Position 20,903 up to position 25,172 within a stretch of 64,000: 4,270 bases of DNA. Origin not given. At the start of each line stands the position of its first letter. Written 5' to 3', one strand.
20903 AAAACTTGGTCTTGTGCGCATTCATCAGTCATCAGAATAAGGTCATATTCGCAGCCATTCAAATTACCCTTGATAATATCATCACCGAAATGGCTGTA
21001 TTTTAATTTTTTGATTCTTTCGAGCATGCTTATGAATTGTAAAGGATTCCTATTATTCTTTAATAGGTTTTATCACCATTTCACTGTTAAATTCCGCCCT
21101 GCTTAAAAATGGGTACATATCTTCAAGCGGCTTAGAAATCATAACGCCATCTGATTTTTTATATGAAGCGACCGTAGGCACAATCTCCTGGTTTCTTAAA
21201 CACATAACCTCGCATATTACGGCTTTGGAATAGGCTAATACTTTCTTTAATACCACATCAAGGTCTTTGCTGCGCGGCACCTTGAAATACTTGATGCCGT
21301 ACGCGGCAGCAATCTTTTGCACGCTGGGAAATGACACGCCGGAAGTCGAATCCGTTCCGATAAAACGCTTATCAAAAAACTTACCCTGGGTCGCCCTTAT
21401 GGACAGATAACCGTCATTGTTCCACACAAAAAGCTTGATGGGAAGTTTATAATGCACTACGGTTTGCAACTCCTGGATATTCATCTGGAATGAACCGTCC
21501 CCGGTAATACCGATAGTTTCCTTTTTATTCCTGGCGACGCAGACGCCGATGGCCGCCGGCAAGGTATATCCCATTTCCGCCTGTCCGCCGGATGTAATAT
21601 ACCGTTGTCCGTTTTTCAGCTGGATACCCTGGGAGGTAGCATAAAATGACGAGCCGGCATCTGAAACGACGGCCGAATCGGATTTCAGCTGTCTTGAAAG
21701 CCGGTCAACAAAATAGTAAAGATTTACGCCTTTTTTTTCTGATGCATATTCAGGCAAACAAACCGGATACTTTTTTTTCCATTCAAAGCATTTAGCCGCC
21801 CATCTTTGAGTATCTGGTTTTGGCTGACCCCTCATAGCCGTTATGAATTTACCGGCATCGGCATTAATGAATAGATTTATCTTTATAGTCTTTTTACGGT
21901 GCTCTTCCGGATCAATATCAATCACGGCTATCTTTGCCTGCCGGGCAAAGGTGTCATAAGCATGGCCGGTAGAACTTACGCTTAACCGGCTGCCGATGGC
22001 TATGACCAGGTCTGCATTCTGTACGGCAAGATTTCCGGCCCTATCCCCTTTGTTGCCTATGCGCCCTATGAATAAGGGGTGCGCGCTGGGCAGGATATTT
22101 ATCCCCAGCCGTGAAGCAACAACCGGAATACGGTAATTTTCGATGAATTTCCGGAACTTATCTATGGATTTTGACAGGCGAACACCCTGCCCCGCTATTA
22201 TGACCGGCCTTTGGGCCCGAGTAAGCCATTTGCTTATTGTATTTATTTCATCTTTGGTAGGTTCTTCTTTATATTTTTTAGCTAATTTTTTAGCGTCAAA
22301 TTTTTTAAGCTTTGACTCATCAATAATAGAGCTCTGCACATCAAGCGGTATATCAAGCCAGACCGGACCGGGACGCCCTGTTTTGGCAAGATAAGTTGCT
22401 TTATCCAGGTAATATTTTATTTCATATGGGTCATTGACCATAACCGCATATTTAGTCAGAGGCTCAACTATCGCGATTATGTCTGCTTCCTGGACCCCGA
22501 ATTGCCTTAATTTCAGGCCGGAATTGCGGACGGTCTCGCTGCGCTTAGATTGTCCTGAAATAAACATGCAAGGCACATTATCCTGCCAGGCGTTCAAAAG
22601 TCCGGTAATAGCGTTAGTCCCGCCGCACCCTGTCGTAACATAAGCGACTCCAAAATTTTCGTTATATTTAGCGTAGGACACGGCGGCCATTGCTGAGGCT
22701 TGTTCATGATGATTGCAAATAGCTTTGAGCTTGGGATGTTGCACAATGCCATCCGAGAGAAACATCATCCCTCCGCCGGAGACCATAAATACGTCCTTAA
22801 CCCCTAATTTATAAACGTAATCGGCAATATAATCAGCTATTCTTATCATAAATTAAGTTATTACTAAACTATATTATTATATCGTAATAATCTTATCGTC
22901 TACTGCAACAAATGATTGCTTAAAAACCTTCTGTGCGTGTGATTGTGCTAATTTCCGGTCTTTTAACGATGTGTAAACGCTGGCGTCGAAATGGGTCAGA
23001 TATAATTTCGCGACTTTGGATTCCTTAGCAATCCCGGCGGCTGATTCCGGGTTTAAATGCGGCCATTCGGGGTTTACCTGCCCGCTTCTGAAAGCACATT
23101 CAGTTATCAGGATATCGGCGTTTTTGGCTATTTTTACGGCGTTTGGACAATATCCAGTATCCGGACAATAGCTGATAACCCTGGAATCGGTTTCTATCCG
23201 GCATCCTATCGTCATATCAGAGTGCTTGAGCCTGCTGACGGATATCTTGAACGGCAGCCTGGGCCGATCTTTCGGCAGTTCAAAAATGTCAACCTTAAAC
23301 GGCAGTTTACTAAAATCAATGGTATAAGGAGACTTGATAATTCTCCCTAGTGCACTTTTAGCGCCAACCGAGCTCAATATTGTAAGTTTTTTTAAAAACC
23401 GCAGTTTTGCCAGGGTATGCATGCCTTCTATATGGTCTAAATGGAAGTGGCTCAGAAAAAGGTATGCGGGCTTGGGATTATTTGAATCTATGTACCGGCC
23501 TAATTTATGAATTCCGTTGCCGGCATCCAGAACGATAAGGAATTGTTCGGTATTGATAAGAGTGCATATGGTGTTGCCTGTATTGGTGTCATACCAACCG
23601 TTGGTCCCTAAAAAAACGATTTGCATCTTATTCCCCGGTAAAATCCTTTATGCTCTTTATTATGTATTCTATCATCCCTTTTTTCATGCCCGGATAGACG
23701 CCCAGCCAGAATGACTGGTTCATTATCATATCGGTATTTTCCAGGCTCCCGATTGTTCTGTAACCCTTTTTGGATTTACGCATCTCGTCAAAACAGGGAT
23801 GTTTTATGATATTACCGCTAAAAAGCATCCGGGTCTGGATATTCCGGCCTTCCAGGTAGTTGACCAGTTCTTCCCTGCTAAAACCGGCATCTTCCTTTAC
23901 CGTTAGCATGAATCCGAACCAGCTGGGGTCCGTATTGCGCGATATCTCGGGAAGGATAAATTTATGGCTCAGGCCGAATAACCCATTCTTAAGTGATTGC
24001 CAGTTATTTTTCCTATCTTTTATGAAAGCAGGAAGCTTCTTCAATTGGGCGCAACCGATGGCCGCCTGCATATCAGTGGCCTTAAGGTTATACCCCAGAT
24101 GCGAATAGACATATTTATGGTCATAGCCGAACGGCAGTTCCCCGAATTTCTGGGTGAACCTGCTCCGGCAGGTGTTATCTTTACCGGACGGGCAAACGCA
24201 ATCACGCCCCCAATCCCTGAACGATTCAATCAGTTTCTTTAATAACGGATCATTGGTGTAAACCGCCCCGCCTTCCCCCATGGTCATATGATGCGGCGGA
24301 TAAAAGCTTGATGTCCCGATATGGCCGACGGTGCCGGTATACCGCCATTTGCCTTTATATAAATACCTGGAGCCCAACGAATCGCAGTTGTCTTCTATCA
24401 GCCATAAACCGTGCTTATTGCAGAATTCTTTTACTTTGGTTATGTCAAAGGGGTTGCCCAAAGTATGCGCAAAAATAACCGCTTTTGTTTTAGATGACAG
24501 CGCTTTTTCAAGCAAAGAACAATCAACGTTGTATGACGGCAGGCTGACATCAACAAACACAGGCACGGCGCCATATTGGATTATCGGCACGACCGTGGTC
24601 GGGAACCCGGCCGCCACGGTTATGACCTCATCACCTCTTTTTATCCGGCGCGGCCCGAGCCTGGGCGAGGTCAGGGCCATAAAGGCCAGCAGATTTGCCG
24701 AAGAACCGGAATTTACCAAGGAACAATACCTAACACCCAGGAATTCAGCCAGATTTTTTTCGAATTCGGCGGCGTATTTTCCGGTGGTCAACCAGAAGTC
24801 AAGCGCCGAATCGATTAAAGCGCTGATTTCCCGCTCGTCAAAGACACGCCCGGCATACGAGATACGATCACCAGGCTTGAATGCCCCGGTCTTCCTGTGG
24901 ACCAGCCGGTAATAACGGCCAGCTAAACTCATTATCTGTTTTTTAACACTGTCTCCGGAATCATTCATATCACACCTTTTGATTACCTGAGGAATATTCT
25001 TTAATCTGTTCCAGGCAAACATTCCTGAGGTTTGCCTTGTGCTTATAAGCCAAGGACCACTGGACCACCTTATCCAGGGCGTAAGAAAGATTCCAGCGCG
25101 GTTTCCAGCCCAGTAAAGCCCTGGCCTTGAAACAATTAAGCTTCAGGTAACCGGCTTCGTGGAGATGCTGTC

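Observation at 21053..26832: A CDP-3,6-dideoxyhexose pathway (ddhA-ddhB-ddhC) adjacent to a YerE-like TPP enzyme, predicting a branched-chain dideoxy sugar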

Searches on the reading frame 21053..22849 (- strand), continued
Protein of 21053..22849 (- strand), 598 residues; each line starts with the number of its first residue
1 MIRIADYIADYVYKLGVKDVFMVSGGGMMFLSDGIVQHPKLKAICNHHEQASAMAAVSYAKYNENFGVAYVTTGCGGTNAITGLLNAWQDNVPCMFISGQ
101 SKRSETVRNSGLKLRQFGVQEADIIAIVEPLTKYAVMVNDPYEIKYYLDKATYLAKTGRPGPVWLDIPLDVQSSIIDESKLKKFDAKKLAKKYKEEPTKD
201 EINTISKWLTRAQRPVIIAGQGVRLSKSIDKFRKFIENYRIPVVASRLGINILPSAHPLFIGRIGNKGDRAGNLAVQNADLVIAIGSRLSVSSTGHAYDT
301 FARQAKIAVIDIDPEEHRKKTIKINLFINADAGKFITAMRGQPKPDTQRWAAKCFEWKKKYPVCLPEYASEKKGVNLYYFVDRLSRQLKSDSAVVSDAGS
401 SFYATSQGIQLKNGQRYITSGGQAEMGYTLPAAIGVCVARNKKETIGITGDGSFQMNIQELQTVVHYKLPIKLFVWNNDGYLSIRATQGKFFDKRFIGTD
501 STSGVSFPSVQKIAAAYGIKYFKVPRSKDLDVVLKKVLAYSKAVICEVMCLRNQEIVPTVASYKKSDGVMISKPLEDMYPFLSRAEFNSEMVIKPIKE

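Call 49: search_protein_families(library=ncbifam, proteins=[L060:4899-6077:+, L060:7944-8918:+], max_evalue=1e-10)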
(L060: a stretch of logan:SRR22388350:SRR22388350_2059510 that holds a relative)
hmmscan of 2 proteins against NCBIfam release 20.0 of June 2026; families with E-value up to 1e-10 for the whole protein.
L060:4899-6077:+ (392 aa): 64 families (the best 25 are shown)
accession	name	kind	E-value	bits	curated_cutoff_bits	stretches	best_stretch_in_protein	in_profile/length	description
NF041364.1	GntC_guanitoxin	equivalog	1.1e-101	340.3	415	1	40-386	6-355/356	guanitoxin biosynthesis PLP-dependent (S)-gamma-hydroxy-L-arginine cyclodehydratase GntC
NF006229.0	PRK08361.1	equivalog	1.5e-101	340.3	624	1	25-389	26-389/391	aspartate aminotransferase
NF041091.1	asp_aminotase_Arch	equivalog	8.8e-96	321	550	1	18-388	13-375/376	aspartate aminotransferase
NF005816.0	PRK07682.1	equivalog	6.1e-93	311.5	620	1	22-390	19-385/390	aminotransferase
NF004770.0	PRK06108.1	subfamily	2.9e-92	309.5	422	1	22-389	26-393/396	pyridoxal phosphate-dependent aminotransferase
NF004769.0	PRK06107.1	equivalog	1.6e-90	303.8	617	1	3-390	4-400/402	aspartate transaminase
NF005817.0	PRK07683.1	equivalog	3.5e-90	302.5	575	1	22-389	18-382/387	aminotransferase A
NF004975.0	PRK06348.1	equivalog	1.7e-88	297.2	549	1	16-386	13-381/384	pyridoxal phosphate-dependent aminotransferase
NF006756.0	PRK09276.1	subfamily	3.7e-84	282.9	507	1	17-386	16-384/387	LL-diaminopimelate aminotransferase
TIGR03540.1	DapC_direct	equivalog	1e-83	281.4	593.25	1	20-386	17-382/383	LL-diaminopimelate aminotransferase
NF006230.0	PRK08363.1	equivalog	7.4e-82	275.3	534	1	18-390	16-394/398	alanine aminotransferase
NF005601.0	PRK07337.1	equivalog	1.5e-78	264.6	496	1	3-388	6-392/394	pyridoxal phosphate-dependent aminotransferase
NF006514.0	PRK08960.1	equivalog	1.5e-78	264.3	554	1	5-390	5-387/388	pyridoxal phosphate-dependent aminotransferase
NF005977.0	PRK08068.1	subfamily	8.7e-77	258.9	494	1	7-386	7-385/391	transaminase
NF005588.0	PRK07309.1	equivalog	9.4e-76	255.2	576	1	28-389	26-387/391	pyridoxal phosphate-dependent aminotransferase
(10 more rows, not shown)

L060:7944-8918:+ (324 aa): 0 families

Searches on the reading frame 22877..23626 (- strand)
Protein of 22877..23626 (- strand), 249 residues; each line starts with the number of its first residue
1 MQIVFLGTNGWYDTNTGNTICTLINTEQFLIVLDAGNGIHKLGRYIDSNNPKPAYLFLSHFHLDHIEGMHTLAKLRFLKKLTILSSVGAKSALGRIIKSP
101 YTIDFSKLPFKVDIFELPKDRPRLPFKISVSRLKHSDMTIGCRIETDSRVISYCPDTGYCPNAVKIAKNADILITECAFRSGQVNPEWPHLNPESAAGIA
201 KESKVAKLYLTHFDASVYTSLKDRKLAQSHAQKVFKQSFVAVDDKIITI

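Call 3: search_protein_families(library=pfam, proteins=[window:22877-23626:-])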
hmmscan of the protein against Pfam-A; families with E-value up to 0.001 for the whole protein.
window:22877-23626:- (249 aa): 2 families
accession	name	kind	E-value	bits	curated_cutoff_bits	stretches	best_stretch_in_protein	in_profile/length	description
PF12706.13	Lactamase_B_2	-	2.5e-18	66.8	27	1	31-213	3-200/200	Beta-lactamase superfamily domain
PF00753.33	Lactamase_B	-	1e-06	29.3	22.7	1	19-80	6-71/196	Metallo-beta-lactamase superfamily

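Call 4: search_protein_families(library=ncbifam, proteins=[window:22877-23626:-])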
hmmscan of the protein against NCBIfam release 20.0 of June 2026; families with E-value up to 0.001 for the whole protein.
window:22877-23626:- (249 aa): 13 families
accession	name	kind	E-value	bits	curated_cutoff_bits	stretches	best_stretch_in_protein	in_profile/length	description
TIGR02651.1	RNase_Z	equivalog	4.6e-31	108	292.95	2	146-248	199-301/302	ribonuclease Z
NF000801.0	PRK00055.1-3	equivalog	6.9e-30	104.1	252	2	147-249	203-303/307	ribonuclease Z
NF041851.1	cyc_nuc_deg_phdiest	equivalog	2.3e-18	66.5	400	1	1-214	1-222/253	cyclic nucleotide-degrading phosphodiesterase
NF000800.0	PRK00055.1-1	equivalog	1.6e-13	50.3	398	2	149-247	205-303/305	ribonuclease Z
NF000805.0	PRK00055.2-3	equivalog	1.9e-13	50.4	416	1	150-244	202-294/307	ribonuclease Z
NF000804.0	PRK00055.2-1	equivalog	1e-12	47.8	402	1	151-243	203-293/306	ribonuclease Z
TIGR03307.1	PhnP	equivalog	8.6e-12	44.9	272.25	1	19-217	37-225/249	phosphonate metabolism protein PhnP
NF002558.0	PRK02126.1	subfamily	3e-08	33.1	315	0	147-232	241-330/345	ribonuclease Z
NF041257.1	GntH_guanitoxin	equivalog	5.8e-08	32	333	1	1-73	13-88/374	guanitoxin biosynthesis MBL fold metallo-hydrolase GntH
TIGR02649.1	true_RNase_BN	exception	1.8e-07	30.5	563.7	0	151-222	206-278/304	ribonuclease BN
NF038231.1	MBL_Geo_Pelo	equivalog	0.00019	21.1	360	1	22-228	37-238/250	GPMC system MBL fold metallohydrolase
NF012229.1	bla_class_B_core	domain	0.00023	21.4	100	1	18-74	16-73/139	metallo-beta-lactamase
TIGR03413.1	GSH_gloB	equivalog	0.00028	20.3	200.8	1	17-75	9-66/248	hydroxyacylglutathione hydrolase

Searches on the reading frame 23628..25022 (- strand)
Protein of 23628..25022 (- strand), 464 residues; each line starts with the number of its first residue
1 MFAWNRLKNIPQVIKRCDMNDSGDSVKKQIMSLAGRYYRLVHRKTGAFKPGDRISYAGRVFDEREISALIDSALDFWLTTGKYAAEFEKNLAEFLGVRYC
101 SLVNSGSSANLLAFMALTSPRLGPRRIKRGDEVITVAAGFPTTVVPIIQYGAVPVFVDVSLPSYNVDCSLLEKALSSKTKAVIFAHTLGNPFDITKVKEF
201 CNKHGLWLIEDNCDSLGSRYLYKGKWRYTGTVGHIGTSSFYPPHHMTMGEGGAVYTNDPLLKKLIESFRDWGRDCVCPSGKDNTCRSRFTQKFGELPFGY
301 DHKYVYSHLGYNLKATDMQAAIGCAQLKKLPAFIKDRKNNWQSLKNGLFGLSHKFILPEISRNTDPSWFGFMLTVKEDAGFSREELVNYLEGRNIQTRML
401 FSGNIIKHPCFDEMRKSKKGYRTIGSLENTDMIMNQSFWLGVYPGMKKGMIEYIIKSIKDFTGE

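Call 3: search_protein_families(library=pfam, proteins=[window:23628-25022:-])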
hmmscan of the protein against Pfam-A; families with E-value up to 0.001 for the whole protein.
window:23628-25022:- (464 aa): 4 families
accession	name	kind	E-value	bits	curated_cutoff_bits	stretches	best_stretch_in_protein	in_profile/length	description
PF01041.23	DegT_DnrJ_EryC1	-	1.8e-88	297.6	19.8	1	63-458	5-359/360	DegT/DnrJ/EryC1/StrS aminotransferase family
PF01053.26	Cys_Met_Meta_PP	-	9.1e-06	24.9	27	1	86-213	56-175/381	Cys/Met metabolism PLP-dependent enzyme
PF00155.27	Aminotran_1_2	-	0.00012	21.9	19.7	1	82-211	42-185/361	Aminotransferase class I and II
PF00266.25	Aminotran_5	-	0.00016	21.2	21.5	1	82-219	43-183/371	Aminotransferase class-V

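Call 4: search_protein_families(library=ncbifam, proteins=[window:23628-25022:-])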
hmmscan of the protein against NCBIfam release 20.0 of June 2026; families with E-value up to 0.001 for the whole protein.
window:23628-25022:- (464 aa): 10 families
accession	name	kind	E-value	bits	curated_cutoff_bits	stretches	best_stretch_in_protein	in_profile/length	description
NF011936.0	PRK15407.1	equivalog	1.2e-217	722.9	423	1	22-462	5-436/440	lipopolysaccharide biosynthesis protein RfbH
TIGR03588.1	PseC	equivalog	4.4e-55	187.1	423.5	1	54-460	2-378/380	UDP-4-amino-4,6-dideoxy-N-acetyl-beta-L-altrosamine transaminase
TIGR04181.1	NHT_00031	hypoth_equivalog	2.8e-47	161.3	420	2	62-263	9-215/359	LegC family aminotransferase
NF008658.2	PRK11658.1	equivalog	4.9e-38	130.7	631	1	60-462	11-377/379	UDP-4-amino-4-deoxy-L-arabinose aminotransferase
NF008687.0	PRK11706.1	equivalog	8e-38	130.1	375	1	80-461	29-373/375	dTDP-4-amino-4,6-dideoxygalactose transaminase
TIGR02379.1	ECA_wecE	subfamily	1.6e-31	109.4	434.85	1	127-458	68-371/376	dTDP-4-amino-4,6-dideoxy-D-glucose transaminase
TIGR04427.1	PLP_DesI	equivalog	1.6e-24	86.7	650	2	61-275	29-231/390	dTDP-4-dehydro-6-deoxyglucose aminotransferase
NF006488.0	PRK08912.1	equivalog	2.3e-07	30.1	498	1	126-191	107-171/387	aminotransferase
NF004770.0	PRK06108.1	subfamily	7.6e-06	25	422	1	128-213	118-211/396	pyridoxal phosphate-dependent aminotransferase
NF005817.0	PRK07683.1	equivalog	1.3e-05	24.1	575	1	128-198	111-180/387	aminotransferase A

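Call 18: search_solved_structures(query=window:23628-25022:-, max_evalue=1e-10, show_alignments=2)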
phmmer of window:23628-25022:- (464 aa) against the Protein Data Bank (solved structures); distinct sequences matched with E-value up to 1e-10: 54.
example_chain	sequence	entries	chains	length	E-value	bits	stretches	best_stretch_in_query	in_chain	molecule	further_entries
3bcx_A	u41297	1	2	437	3e-156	524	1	24-463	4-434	CDP-6-deoxy-L-threo-D-glycero-4-hexulose-3-dehydrase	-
3bb8_A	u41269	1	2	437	5.4e-155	519.9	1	24-463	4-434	CDP-4-keto-6-deoxy-D-glucose-3-dehydrase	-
2gms_A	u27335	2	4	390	5.5e-53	183.6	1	57-409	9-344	Putative pyridoxamine 5-phosphate-dependent dehydrase, Wbdk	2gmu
3b8x_A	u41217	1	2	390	2.6e-52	181.3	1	57-409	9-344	Pyridoxamine 5-phosphate-dependent dehydrase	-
2r0t_A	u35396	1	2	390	2.6e-52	181.3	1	57-409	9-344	Pyridoxamine 5-phosphate-dependent dehydrase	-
3gr9_A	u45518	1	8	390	3.6e-52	180.8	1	57-409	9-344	ColD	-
9wvy_A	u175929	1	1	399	8.3e-48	166.5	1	51-416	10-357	Putative NDP-4-keto-6-deoxyglucose-3-dehydratase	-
7b0m_AAA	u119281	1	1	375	3.1e-45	158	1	69-265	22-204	Sugar aminotransferase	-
7b0d_A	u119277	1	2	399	1.3e-35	126.2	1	64-273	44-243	Glutamine--scyllo-inositol transaminase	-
3frk_A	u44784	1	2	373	3.8e-33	118.1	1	76-273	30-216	QdtB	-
3dr7_A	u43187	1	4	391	4.6e-32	114.5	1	52-274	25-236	Putative perosamine synthetase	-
3bn1_A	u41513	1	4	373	5e-32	114.4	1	53-274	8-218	Perosamine synthetase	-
3dr4_A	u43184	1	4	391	6.4e-32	114.1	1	52-274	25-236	Putative perosamine synthetase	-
7l7x_AAA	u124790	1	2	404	1.4e-28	103.1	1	68-345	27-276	DegT/DnrJ/EryC1/StrS aminotransferase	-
2c7t_A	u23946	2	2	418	5.5e-27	97.8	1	76-273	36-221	GLUTAMINE-2-DEOXY-SCYLLO-INOSOSE AMINOTRANSFERASE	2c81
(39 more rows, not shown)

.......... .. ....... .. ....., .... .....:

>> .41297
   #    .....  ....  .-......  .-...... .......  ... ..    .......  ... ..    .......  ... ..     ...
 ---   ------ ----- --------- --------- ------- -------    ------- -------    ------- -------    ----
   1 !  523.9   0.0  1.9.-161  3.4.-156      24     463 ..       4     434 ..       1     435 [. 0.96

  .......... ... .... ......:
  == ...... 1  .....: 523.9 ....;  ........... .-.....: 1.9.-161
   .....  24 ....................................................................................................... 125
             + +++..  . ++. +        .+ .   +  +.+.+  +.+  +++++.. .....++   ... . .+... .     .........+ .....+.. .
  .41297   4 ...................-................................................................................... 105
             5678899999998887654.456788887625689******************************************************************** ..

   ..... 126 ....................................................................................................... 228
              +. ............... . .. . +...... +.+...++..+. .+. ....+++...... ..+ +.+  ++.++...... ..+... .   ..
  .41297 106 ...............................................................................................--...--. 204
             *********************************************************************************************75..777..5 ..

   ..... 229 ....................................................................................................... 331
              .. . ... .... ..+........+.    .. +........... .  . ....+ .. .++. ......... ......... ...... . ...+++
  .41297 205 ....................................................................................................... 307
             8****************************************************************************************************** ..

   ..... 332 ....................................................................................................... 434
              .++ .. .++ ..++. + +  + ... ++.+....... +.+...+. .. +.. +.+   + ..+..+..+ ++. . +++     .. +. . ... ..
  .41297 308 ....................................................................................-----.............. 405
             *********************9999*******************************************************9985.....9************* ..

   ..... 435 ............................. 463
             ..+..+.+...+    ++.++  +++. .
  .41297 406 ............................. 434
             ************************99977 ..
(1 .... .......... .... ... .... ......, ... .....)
